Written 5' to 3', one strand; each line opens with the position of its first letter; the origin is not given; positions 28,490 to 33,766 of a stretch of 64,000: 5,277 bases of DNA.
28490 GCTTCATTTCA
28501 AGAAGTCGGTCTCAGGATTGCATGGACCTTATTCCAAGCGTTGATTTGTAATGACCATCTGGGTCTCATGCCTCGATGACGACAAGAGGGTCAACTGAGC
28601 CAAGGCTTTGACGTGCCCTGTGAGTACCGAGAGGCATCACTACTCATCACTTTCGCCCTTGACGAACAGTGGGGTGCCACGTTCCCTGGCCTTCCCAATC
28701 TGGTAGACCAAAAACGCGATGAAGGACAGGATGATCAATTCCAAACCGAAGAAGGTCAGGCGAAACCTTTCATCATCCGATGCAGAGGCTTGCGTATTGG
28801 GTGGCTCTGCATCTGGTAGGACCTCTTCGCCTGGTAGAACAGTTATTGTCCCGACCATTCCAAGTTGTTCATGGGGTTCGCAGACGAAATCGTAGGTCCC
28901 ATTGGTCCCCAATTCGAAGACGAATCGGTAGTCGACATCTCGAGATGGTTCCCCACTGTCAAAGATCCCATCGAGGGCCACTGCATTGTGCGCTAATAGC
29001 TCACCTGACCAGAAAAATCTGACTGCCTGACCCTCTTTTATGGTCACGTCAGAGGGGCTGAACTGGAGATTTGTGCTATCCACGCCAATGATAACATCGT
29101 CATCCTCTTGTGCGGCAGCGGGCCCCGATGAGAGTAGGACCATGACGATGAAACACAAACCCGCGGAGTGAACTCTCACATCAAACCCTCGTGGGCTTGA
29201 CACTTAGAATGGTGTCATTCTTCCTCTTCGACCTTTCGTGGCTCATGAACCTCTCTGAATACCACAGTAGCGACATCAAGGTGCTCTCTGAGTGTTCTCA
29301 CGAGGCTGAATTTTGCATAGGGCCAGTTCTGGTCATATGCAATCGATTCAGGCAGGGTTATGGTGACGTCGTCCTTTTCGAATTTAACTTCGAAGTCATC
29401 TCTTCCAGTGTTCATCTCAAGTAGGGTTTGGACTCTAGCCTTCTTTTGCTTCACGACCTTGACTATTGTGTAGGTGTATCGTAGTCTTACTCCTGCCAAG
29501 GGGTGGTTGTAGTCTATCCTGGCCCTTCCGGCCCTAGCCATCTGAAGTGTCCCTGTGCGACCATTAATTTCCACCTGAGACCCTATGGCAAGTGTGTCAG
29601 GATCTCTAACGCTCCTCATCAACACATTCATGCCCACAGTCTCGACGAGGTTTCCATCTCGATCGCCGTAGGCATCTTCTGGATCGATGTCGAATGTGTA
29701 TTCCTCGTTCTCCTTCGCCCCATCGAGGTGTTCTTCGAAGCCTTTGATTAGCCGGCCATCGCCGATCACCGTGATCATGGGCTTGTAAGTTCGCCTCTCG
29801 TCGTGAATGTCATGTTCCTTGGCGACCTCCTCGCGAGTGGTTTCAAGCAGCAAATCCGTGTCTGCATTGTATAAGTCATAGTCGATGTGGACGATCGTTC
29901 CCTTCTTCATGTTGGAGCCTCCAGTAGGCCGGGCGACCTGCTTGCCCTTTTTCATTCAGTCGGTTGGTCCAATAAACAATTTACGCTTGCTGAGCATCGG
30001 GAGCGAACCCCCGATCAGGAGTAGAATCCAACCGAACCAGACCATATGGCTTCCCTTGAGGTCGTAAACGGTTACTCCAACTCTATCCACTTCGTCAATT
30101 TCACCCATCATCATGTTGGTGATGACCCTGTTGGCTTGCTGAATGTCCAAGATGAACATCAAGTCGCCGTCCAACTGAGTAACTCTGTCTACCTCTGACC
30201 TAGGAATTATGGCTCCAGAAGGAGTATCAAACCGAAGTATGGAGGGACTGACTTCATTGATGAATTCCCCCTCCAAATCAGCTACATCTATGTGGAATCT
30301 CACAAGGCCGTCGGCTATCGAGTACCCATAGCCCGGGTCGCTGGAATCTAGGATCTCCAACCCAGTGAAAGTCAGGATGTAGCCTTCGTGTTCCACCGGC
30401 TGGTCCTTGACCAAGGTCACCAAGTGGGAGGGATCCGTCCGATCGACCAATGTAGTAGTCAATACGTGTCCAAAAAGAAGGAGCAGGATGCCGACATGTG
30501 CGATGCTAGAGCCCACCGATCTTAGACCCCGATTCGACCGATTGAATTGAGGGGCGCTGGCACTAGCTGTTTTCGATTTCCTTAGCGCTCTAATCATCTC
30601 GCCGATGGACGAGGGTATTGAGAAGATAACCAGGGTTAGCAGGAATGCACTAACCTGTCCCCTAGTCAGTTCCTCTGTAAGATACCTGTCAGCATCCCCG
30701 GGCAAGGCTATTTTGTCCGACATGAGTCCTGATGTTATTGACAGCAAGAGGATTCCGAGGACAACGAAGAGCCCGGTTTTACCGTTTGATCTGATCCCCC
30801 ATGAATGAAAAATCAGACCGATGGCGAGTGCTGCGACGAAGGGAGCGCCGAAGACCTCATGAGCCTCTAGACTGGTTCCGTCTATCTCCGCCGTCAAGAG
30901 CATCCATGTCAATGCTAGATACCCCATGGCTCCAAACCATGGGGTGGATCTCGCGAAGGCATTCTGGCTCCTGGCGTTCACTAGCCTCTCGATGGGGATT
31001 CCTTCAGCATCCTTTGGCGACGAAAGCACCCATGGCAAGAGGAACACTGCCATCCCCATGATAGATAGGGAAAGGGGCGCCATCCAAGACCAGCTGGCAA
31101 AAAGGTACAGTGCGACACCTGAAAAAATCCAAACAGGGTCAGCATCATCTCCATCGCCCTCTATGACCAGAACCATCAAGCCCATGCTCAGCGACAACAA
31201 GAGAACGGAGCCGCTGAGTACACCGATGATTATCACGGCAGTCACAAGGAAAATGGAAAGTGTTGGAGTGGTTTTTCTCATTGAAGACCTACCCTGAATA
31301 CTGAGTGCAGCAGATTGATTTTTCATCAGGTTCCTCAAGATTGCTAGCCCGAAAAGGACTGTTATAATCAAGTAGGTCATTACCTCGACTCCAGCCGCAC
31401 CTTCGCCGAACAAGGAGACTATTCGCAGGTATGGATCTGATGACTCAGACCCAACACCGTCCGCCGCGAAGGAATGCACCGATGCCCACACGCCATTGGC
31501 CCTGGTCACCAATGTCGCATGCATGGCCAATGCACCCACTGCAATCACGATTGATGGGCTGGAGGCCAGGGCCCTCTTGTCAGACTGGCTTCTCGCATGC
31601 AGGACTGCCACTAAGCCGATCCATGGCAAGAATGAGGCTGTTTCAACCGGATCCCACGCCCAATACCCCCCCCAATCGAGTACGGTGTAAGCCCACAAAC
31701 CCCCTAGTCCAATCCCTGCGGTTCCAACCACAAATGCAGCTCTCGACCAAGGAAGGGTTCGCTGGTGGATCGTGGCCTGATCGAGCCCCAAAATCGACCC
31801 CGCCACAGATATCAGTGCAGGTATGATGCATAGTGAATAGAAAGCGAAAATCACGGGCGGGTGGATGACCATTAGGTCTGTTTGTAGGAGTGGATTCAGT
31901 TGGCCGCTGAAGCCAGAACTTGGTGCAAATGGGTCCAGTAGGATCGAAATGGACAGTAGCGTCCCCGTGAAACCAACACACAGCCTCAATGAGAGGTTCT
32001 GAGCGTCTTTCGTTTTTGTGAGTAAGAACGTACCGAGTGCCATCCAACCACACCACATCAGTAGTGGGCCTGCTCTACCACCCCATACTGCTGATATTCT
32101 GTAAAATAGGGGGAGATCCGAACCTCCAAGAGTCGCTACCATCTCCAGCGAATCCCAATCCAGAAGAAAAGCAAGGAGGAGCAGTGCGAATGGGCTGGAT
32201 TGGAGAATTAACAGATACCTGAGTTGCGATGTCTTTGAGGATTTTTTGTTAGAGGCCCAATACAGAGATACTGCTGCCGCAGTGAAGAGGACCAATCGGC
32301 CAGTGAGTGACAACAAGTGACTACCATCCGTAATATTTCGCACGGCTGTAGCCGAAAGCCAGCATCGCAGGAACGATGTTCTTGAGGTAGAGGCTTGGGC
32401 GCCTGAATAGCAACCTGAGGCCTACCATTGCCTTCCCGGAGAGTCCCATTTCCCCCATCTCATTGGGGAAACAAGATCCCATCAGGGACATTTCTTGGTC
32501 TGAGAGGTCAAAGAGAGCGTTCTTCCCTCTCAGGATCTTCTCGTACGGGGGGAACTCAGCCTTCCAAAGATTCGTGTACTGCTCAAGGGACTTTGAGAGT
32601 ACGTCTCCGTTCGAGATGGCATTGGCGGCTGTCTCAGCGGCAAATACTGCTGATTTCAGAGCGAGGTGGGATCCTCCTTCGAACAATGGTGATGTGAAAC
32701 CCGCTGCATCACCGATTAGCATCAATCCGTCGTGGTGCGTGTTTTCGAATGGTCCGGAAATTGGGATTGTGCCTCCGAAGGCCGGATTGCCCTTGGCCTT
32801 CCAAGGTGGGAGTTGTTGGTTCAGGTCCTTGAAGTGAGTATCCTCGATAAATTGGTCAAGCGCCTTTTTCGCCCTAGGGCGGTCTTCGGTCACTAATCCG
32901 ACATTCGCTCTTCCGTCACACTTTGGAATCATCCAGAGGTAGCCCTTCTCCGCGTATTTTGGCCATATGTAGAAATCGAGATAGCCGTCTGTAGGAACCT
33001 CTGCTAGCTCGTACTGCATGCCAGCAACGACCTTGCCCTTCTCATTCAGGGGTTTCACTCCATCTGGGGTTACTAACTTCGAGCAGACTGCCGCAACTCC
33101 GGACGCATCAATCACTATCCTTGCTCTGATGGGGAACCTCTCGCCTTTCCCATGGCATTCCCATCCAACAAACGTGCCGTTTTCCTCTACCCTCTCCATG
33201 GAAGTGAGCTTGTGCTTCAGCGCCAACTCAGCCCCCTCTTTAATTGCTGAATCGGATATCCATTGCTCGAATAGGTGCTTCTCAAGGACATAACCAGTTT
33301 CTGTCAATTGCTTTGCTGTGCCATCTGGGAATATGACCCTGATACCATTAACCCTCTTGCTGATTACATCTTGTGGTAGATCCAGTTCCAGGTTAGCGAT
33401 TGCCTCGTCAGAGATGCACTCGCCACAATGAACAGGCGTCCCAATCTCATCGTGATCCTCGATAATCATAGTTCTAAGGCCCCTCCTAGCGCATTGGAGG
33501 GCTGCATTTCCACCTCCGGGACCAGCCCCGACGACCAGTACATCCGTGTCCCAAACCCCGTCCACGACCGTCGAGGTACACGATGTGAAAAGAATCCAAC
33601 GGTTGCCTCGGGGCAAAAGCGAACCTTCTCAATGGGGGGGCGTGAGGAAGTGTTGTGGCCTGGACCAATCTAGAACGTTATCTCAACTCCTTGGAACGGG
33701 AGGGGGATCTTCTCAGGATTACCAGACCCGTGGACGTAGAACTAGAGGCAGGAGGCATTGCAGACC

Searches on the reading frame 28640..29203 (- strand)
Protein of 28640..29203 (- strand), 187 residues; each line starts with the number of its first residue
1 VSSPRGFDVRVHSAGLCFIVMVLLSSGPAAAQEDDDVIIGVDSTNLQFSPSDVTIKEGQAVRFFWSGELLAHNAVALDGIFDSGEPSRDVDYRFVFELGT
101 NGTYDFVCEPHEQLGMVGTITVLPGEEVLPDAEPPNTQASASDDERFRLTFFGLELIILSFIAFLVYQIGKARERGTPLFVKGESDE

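Call 17: search_protein_families(library=pfam, proteins=[window:28640-29203:-], max_evalue=0.001)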
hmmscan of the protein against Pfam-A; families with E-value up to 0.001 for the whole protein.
window:28640-29203:- (187 aa): 2 families
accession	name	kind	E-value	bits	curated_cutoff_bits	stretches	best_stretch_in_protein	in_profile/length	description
PF00127.26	Copper-bind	-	5.3e-14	52.9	21.2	1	37-122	3-98/99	Copper binding proteins, plastocyanin/azurin family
PF13473.12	Cupredoxin_1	-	8.5e-07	29.4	27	1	16-122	2-104/104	Cupredoxin-like domain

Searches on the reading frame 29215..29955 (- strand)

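Call 17: search_protein_families(library=pfam, proteins=[window:29215-29955:-], max_evalue=0.001)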
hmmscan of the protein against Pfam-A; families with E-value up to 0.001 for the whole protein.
window:29215-29955:- (246 aa): 2 families
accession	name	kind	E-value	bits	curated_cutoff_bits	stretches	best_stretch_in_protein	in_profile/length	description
PF00254.34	FKBP_C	-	5.4e-09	36.7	21.1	1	15-101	4-76/94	FKBP-type peptidyl-prolyl cis-trans isomerase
PF18046.7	FKBP26_C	-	3.2e-05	24.5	27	1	175-235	5-69/72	FKBP26_C-terminal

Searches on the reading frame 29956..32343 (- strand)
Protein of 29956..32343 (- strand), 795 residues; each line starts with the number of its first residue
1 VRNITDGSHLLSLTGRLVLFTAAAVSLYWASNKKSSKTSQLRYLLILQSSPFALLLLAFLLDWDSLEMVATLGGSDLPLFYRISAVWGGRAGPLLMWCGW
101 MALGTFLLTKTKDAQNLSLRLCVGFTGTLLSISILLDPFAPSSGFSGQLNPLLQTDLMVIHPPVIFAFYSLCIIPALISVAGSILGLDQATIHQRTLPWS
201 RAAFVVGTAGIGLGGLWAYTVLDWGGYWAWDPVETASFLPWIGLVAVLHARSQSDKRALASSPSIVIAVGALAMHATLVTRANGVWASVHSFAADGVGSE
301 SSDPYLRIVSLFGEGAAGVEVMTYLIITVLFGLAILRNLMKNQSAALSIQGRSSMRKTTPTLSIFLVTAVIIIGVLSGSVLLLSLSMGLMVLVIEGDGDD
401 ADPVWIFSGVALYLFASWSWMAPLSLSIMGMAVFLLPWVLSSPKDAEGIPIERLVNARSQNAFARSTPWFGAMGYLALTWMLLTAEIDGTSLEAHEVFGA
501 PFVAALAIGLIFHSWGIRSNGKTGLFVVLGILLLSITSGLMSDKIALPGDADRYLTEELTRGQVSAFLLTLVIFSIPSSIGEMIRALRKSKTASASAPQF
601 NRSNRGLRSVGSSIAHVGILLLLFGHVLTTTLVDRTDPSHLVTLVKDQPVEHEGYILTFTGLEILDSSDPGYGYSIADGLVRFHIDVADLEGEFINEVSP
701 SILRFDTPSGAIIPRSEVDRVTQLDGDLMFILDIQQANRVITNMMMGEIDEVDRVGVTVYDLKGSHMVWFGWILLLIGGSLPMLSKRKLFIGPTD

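Call 17: search_protein_families(library=pfam, proteins=[window:29956-32343:-], max_evalue=0.001)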
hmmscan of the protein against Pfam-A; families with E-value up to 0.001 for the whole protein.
window:29956-32343:- (795 aa): 1 family
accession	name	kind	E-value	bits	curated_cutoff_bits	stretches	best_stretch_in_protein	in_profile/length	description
PF01578.25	Cytochrom_C_asm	-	2.5e-24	86.6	29.9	1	87-272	1-195/212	Cytochrome C assembly protein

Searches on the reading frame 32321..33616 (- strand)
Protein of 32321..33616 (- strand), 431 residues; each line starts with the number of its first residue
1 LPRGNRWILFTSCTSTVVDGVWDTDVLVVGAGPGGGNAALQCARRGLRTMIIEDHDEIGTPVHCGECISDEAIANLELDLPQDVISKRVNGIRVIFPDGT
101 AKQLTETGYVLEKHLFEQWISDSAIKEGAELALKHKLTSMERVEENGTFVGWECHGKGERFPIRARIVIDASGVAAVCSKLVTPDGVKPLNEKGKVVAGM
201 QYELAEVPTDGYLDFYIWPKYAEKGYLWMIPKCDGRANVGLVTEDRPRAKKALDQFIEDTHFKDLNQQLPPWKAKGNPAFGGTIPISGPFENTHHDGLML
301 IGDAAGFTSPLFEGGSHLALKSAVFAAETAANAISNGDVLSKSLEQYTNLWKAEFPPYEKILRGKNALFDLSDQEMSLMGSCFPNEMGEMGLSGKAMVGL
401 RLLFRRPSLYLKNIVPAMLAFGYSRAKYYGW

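Call 17: search_protein_families(library=pfam, proteins=[window:32321-33616:-], max_evalue=0.001)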
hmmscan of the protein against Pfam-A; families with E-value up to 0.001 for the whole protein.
window:32321-33616:- (431 aa): 12 families
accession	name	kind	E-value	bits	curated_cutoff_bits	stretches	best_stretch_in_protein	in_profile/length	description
PF12831.13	FAD_oxidored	-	2.3e-15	57.2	27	1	25-178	1-150/416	FAD dependent oxidoreductase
PF05834.18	Lycopene_cycl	-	1.8e-10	40.9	23.4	1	25-178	1-145/380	Lycopene cyclase protein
PF01494.25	FAD_binding_3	-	2e-10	40.9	22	1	23-57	1-35/349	FAD binding domain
PF01266.30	DAO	-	7.4e-10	39.3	27.9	1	106-331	140-351/353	FAD dependent oxidoreductase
PF22578.2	GGR_cat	-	3.2e-09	37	27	1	199-264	5-74/88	Geranylgeranyl reductase catalytic domain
PF07992.20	Pyr_redox_2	-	1.5e-06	28.3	26.1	1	25-95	2-70/291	Pyridine nucleotide-disulphide oxidoreductase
PF04820.20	Trp_halogenase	-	2.2e-06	27.2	21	1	102-327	146-351/458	Tryptophan halogenase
PF00890.30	FAD_binding_2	-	5e-06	26.4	20.4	1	25-60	1-36/414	FAD binding domain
PF01946.23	Thi4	-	5.2e-05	23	26.2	1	19-64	13-59/235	Thi4 family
PF13450.12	NAD_binding_8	-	5.4e-05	23.8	21.9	1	28-61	1-34/68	NAD(P)-binding Rossmann-like domain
PF01134.28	GIDA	-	8.3e-05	22.2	22.1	1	25-60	1-37/391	Glucose inhibited division protein A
PF03486.20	HI0933_like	-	0.00083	19.3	50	0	25-60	2-37/244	HI0933-like protein Rossmann domain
